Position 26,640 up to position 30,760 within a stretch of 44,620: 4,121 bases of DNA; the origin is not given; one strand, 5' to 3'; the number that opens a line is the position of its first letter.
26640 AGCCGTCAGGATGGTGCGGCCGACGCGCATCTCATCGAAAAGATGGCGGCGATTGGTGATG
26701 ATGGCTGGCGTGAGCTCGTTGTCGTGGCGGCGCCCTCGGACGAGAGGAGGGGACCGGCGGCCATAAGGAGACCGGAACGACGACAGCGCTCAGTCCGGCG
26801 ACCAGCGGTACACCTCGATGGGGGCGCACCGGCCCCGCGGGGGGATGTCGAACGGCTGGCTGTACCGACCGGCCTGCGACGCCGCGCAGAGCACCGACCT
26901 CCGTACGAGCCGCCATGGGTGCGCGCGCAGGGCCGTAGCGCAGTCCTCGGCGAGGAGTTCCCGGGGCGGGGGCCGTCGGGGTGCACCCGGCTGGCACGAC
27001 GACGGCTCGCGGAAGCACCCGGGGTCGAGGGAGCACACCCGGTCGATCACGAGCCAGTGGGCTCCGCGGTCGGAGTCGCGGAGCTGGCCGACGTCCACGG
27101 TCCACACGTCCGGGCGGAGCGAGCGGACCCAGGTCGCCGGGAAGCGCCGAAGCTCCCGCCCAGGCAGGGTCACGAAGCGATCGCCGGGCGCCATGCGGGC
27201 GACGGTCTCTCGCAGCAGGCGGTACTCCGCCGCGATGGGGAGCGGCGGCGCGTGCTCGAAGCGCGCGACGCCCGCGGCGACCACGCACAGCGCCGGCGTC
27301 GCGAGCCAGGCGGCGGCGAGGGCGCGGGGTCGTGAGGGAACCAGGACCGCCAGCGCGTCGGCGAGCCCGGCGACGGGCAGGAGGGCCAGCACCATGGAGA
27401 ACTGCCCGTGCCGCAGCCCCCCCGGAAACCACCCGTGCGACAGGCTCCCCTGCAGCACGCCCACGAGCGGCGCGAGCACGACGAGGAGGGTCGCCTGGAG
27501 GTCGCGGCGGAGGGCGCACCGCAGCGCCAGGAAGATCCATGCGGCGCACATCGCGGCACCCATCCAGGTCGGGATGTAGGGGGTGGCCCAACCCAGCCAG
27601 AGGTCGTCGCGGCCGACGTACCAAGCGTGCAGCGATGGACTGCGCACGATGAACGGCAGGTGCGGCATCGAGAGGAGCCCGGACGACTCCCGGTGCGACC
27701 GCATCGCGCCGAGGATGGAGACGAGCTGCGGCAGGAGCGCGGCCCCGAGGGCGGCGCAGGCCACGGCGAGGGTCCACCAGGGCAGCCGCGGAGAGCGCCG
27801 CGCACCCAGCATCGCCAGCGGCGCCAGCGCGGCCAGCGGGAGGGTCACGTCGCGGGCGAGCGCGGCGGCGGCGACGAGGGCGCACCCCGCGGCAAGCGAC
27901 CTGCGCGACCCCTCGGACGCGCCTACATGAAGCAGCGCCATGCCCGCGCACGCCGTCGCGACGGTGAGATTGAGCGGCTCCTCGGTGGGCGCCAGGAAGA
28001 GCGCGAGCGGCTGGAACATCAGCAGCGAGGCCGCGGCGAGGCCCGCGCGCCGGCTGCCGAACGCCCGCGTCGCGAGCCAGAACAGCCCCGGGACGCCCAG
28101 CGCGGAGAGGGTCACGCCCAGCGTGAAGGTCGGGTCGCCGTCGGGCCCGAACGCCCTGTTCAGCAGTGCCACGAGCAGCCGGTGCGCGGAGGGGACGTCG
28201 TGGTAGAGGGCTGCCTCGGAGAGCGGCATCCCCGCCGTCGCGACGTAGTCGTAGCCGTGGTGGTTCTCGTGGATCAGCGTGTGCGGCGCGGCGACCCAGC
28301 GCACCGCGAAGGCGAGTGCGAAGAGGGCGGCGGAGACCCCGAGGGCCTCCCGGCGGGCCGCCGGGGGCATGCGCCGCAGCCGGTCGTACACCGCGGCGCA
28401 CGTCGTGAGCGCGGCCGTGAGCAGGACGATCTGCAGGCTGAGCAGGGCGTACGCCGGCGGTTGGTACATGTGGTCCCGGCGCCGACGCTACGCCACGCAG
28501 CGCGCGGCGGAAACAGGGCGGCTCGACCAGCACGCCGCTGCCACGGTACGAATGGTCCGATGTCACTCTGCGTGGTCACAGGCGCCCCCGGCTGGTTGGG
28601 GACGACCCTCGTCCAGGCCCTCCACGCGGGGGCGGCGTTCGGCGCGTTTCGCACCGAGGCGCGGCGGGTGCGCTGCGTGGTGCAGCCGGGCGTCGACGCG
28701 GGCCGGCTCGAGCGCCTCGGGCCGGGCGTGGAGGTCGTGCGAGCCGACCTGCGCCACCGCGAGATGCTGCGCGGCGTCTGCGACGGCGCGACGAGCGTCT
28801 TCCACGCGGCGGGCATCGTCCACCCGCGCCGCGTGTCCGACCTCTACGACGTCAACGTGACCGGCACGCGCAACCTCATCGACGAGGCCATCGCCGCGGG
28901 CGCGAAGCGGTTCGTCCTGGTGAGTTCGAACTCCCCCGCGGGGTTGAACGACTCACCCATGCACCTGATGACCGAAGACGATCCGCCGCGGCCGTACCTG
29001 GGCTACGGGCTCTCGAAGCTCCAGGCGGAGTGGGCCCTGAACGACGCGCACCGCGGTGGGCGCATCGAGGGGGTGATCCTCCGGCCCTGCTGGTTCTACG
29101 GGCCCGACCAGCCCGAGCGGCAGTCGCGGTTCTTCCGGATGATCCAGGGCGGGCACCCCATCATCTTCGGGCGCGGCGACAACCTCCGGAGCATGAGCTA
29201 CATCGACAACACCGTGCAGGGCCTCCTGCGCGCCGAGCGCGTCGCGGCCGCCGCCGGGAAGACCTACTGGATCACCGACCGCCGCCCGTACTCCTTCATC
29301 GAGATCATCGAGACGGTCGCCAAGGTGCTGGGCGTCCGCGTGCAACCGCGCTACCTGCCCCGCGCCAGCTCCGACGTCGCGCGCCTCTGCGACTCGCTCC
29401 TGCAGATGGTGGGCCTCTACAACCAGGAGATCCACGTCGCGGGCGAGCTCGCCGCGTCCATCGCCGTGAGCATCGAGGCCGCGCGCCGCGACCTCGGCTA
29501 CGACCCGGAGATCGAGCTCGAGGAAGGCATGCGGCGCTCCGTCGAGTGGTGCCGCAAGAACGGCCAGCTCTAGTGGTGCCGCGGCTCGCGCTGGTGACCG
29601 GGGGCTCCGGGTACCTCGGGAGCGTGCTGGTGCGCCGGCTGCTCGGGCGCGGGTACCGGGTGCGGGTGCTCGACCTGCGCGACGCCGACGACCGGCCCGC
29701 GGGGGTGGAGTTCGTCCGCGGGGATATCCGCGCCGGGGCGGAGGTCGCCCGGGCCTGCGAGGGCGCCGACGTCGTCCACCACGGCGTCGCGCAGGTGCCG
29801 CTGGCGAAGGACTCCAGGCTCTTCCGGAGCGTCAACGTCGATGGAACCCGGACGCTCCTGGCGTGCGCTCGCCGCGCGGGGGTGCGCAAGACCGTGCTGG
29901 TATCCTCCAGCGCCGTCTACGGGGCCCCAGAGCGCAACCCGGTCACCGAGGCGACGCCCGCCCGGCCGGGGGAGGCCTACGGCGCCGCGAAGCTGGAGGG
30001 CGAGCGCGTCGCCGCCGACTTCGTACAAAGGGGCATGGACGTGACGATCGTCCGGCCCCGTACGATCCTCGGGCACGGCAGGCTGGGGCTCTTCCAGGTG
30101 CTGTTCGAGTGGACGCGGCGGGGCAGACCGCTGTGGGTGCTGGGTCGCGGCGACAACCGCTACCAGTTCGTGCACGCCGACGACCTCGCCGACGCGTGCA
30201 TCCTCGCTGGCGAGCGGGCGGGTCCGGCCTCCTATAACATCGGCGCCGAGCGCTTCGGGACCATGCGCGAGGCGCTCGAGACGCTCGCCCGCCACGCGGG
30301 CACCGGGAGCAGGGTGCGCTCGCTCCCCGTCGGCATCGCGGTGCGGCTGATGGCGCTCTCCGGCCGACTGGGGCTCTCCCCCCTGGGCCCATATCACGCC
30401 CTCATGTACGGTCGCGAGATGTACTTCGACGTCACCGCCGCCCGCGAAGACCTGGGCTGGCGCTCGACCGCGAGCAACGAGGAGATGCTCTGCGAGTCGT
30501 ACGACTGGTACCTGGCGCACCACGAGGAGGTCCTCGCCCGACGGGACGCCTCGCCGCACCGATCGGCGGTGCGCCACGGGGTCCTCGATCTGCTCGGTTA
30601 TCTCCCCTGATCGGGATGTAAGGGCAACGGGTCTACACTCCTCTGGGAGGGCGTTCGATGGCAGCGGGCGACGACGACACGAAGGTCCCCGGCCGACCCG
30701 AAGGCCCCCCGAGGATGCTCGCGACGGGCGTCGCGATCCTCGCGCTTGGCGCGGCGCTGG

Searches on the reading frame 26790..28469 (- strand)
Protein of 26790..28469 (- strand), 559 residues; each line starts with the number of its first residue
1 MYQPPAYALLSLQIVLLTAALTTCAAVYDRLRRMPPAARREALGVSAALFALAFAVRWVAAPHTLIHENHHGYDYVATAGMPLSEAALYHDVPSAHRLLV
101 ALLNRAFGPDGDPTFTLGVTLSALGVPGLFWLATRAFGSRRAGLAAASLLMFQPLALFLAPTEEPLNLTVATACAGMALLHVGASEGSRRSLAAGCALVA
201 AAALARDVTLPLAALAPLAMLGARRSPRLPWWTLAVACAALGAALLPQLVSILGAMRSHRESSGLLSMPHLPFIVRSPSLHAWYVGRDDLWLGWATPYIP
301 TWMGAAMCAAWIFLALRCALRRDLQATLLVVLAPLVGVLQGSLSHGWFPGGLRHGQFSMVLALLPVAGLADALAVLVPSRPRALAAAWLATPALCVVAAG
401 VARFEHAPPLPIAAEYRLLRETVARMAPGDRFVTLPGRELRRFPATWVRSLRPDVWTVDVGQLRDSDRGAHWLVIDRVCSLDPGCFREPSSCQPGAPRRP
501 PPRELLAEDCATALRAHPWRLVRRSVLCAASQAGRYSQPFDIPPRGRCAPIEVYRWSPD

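Call 10: search_protein_families(library=pfam, proteins=[window:26790-28469:-], max_evalue=0.01)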
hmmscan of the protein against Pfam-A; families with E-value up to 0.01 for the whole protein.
window:26790-28469:- (559 aa): 1 family
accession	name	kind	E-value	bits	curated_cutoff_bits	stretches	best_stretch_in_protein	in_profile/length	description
PF13231.12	PMT_2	-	0.00014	22.5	26.1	1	93-242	3-153/160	Dolichyl-phosphate-mannose-protein mannosyltransferase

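Call 35: search_protein_families(library=pfam, proteins=[window:26790-28469:-], max_evalue=10)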
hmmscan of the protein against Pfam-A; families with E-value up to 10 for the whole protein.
window:26790-28469:- (559 aa): 1 family
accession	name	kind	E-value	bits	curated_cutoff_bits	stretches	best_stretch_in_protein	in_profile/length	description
PF13231.12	PMT_2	-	0.00014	22.5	26.1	1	93-242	3-153/160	Dolichyl-phosphate-mannose-protein mannosyltransferase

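Call 61: search_protein_families(library=ncbifam, proteins=[window:26790-28469:-], max_evalue=0.001)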
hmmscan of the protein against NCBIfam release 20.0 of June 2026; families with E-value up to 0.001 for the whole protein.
window:26790-28469:- (559 aa): 0 families

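Call 79: search_solved_structures(query=A6, max_evalue=10)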
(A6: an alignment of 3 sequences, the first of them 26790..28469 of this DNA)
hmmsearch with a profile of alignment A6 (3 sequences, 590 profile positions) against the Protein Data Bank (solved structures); distinct sequences matched with E-value up to 10: 0.

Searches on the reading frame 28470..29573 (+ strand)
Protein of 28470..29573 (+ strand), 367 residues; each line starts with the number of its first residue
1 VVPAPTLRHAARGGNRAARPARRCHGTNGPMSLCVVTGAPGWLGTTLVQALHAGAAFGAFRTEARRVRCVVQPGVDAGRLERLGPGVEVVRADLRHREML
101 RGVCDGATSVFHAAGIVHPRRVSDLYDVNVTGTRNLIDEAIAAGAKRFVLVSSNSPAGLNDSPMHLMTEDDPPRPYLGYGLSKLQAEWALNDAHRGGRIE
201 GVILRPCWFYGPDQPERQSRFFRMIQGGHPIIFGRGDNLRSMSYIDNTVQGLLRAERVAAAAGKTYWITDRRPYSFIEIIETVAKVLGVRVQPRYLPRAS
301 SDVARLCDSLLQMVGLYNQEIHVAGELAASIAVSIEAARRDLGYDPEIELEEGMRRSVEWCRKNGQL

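Call 10: search_protein_families(library=pfam, proteins=[window:28470-29573:+], max_evalue=0.01)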
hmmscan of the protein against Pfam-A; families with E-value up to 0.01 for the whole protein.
window:28470-29573:+ (367 aa): 9 families
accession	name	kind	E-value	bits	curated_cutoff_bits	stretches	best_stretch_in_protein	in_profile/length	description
PF01370.27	Epimerase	-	8.5e-29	101.1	20.9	1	35-258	2-227/240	NAD dependent epimerase/dehydratase family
PF01073.25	3Beta_HSD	-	4.4e-23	82.2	22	1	35-293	1-274/280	3-beta hydroxysteroid dehydrogenase/isomerase family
PF16363.11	GDP_Man_Dehyd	-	4.3e-15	56.5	27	1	36-356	2-331/332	GDP-mannose 4,6 dehydratase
PF07993.18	NAD_binding_4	-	6.3e-12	45.6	20.1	1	98-211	80-209/258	Male sterility protein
PF13460.12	NAD_binding_10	-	3e-09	37.4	27.2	1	77-212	29-149/184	NAD(P)H-binding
PF05368.20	NmrA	-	1.3e-06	28.7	27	1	33-150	4-104/298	NmrA-like family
PF04321.23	RmlD_sub_bind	-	9.4e-06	25.3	27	1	35-228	4-170/287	RmlD substrate binding domain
PF02719.21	Polysacc_synt_2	-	9.6e-06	25.4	20.2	1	36-153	3-128/293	Polysaccharide biosynthesis protein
PF08659.16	KR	-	0.0078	16.6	22.6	0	35-154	4-137/180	KR domain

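Call 61: search_protein_families(library=ncbifam, proteins=[window:28470-29573:+], max_evalue=0.001)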
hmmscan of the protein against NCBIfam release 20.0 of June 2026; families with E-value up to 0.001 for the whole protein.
window:28470-29573:+ (367 aa): 16 families
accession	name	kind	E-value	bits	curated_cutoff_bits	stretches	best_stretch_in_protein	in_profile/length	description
NF042422.1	oxyalk_red_OleD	equivalog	4.8e-29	101.8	580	1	35-361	4-328/329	2-alkyl-3-oxoalkanoate reductase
NF042423.1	oxyalk_red_Shew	equivalog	1.4e-24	86.8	580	1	34-356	11-330/331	2-alkyl-3-oxoalkanoate reductase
TIGR03466.1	HpnA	hypoth_equivalog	3.3e-21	75.5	367.65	1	34-366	3-326/327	hopanoid-associated sugar epimerase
TIGR04180.1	EDH_00030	hypoth_equivalog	6.7e-16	58.2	475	1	35-309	2-282/297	NAD-dependent 4,6-dehydratase LegB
NF052578.1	StrlDmthSdmBMthl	equivalog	1.7e-15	57.6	600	1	35-162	4-122/328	sterol demethylase protein SdmB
TIGR01181.1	dTDP_gluc_dehyt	equivalog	1.9e-14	53.5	365.1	1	86-365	51-315/321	dTDP-glucose 4,6-dehydratase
TIGR01179.1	galE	equivalog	3.7e-14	52.3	262.3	1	80-205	43-172/332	UDP-glucose 4-epimerase GalE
NF043036.1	ErythonDh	equivalog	9.9e-14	51.3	325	1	35-216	4-187/321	D-erythronate dehydrogenase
TIGR01746.1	Thioester-redct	subfamily_domain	3.2e-12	46.4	213.35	1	35-211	3-197/371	thioester reductase domain-containing protein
NF041293.1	G6PDh_Azf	equivalog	1.4e-07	31.2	400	1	36-158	7-120/252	NAD-dependent glucose-6-phosphate dehydrogenase Azf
TIGR01214.1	rmlD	equivalog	2.2e-06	27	224.05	1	35-230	3-172/285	dTDP-4-dehydrorhamnose reductase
NF007956.0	PRK10675.1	subfamily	6.4e-06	25.5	394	1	35-195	4-165/338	UDP-glucose 4-epimerase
NF007582.0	PRK10217.1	equivalog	6.4e-06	25.5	698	1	144-364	125-334/355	dTDP-glucose 4,6-dehydratase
NF007490.0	PRK10084.1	subfamily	7.2e-06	25.2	649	1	163-365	151-338/361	dTDP-glucose 4,6-dehydratase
NF058621.1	DiazavRedAvaA7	equivalog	1.3e-05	25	400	1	35-299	4-259/304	3-diazoavenalumate denitrifying reductase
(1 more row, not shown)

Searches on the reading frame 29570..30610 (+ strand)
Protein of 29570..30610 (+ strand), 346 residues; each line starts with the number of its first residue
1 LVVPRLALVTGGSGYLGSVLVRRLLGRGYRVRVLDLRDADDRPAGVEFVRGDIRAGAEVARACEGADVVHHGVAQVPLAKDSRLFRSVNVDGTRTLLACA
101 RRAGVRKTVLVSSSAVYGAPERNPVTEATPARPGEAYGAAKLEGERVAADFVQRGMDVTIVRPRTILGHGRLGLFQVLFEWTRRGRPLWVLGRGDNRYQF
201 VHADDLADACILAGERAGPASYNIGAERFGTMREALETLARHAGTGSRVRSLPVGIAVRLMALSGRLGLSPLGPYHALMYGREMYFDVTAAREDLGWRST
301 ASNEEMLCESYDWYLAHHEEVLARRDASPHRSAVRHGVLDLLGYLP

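Call 10: search_protein_families(library=pfam, proteins=[window:29570-30610:+], max_evalue=0.01)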
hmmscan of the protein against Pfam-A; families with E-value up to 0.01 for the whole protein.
window:29570-30610:+ (346 aa): 8 families
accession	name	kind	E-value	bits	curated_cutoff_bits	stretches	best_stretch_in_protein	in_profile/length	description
PF01370.27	Epimerase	-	3.9e-43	148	20.9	1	7-225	1-240/240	NAD dependent epimerase/dehydratase family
PF16363.11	GDP_Man_Dehyd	-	1.2e-26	94.5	27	1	8-307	1-329/332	GDP-mannose 4,6 dehydratase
PF01073.25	3Beta_HSD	-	1.6e-23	83.6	22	1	8-214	1-229/280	3-beta hydroxysteroid dehydrogenase/isomerase family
PF07993.18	NAD_binding_4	-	1.7e-16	60.6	20.1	1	58-176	81-217/258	Male sterility protein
PF13460.12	NAD_binding_10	-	2.1e-15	57.5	27.2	1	11-166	1-146/184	NAD(P)H-binding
PF04321.23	RmlD_sub_bind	-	9.1e-12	45.1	27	1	8-211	4-194/287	RmlD substrate binding domain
PF05368.20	NmrA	-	3.8e-07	30.5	27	1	8-109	6-103/298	NmrA-like family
PF02719.21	Polysacc_synt_2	-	7.1e-06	25.9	20.2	1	8-113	2-128/293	Polysaccharide biosynthesis protein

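Call 61: search_protein_families(library=ncbifam, proteins=[window:29570-30610:+], max_evalue=0.001)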
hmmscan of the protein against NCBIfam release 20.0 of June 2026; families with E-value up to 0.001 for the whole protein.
window:29570-30610:+ (346 aa): 28 families (the best 25 are shown)
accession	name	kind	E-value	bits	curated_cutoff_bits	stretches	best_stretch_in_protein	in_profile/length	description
TIGR03466.1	HpnA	hypoth_equivalog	1.3e-38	132.7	367.65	1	7-318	3-325/327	hopanoid-associated sugar epimerase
NF042422.1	oxyalk_red_OleD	equivalog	5.2e-27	95.1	580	1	8-307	4-321/329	2-alkyl-3-oxoalkanoate reductase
TIGR01179.1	galE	equivalog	1.3e-22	80.1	262.3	1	8-161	3-171/332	UDP-glucose 4-epimerase GalE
NF052578.1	StrlDmthSdmBMthl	equivalog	2.1e-22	80.3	600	1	7-243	3-245/328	sterol demethylase protein SdmB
TIGR04180.1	EDH_00030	hypoth_equivalog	8.1e-20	71.1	475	1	8-166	2-175/297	NAD-dependent 4,6-dehydratase LegB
NF042423.1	oxyalk_red_Shew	equivalog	1.4e-19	70.4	580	1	7-215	11-222/331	2-alkyl-3-oxoalkanoate reductase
TIGR01181.1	dTDP_gluc_dehyt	equivalog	8.4e-19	67.8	365.1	1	8-319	3-316/321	dTDP-glucose 4,6-dehydratase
TIGR01746.1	Thioester-redct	subfamily_domain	4.4e-18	65.6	213.35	1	58-176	81-205/371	thioester reductase domain-containing protein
NF043036.1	ErythonDh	equivalog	2e-16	60.1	325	1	8-165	4-178/321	D-erythronate dehydrogenase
NF004520.0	PRK05865.1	equivalog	4.6e-16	57.9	1509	1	9-241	5-200/854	sugar epimerase family protein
NF007956.0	PRK10675.1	subfamily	2.7e-14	53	394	1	7-155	3-167/338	UDP-glucose 4-epimerase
TIGR01777.1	yfcH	hypoth_equivalog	1.1e-12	48.1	207.35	1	8-243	2-241/292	TIGR01777 family oxidoreductase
NF011728.1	PRK15181.1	equivalog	8.4e-11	41.5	760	1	15-164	26-191/348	Vi polysaccharide biosynthesis UDP-N-acetylglucosaminuronic acid C-4 epimerase TviC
NF041293.1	G6PDh_Azf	equivalog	8.9e-10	38.4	400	1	8-150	6-165/252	NAD-dependent glucose-6-phosphate dehydrogenase Azf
TIGR02197.1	heptose_epim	equivalog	1.2e-09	37.8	274.6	1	8-148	2-149/316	ADP-glyceromanno-heptose 6-epimerase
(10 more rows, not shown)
